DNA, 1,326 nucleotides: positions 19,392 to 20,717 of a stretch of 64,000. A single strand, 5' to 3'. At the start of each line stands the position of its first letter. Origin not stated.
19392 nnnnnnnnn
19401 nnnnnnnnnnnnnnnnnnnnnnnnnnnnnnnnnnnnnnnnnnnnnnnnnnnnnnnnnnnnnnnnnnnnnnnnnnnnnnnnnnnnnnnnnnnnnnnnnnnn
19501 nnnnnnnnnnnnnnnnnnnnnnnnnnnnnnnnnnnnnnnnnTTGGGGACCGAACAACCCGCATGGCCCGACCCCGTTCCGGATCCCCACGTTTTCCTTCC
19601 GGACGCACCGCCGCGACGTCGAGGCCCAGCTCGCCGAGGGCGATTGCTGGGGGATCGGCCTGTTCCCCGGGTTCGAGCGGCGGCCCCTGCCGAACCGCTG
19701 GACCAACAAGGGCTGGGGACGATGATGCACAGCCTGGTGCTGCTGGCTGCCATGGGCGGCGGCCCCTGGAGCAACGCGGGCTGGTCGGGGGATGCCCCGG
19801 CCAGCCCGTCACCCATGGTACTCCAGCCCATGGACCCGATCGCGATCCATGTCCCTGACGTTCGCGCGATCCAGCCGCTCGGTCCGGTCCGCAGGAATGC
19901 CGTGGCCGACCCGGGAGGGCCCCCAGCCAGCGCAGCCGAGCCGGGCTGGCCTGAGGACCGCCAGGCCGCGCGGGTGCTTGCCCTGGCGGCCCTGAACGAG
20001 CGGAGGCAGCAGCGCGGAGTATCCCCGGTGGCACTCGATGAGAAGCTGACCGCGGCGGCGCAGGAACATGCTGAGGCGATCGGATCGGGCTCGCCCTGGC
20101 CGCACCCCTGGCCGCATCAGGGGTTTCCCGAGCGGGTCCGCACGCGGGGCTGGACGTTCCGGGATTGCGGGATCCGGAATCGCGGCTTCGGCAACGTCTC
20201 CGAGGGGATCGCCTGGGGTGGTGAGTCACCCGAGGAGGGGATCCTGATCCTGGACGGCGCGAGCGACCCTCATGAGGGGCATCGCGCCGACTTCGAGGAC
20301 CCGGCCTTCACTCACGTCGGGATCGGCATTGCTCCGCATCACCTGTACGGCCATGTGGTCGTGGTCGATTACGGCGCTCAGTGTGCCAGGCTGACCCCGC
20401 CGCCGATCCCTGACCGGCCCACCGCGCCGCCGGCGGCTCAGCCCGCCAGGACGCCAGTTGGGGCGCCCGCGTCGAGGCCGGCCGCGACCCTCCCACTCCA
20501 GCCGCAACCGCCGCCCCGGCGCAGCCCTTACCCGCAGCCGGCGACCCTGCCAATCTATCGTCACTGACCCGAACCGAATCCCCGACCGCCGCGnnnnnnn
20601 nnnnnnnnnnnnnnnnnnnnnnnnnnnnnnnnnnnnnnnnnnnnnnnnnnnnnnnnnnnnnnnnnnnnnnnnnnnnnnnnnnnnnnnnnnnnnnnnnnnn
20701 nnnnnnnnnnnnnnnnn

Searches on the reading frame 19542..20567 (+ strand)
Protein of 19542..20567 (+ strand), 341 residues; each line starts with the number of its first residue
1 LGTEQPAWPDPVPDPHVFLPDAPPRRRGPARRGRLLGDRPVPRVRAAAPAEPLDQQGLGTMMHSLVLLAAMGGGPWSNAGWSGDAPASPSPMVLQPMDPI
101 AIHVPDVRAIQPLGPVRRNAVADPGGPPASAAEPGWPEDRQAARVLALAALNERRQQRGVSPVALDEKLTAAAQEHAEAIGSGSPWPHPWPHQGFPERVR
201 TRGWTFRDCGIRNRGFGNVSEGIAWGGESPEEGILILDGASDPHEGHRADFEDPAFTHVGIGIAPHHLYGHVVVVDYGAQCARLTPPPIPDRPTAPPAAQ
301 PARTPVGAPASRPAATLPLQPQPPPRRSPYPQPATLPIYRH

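Call 7: search_protein_families(library=pfam, proteins=[window:19542-20567:+], max_evalue=0.001)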
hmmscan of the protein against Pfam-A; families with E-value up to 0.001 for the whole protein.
window:19542-20567:+ (341 aa): 1 family
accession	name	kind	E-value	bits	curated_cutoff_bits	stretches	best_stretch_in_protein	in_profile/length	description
PF00188.32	CAP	-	1.6e-10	42.3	21.1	1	148-277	1-117/117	Cysteine-rich secretory protein family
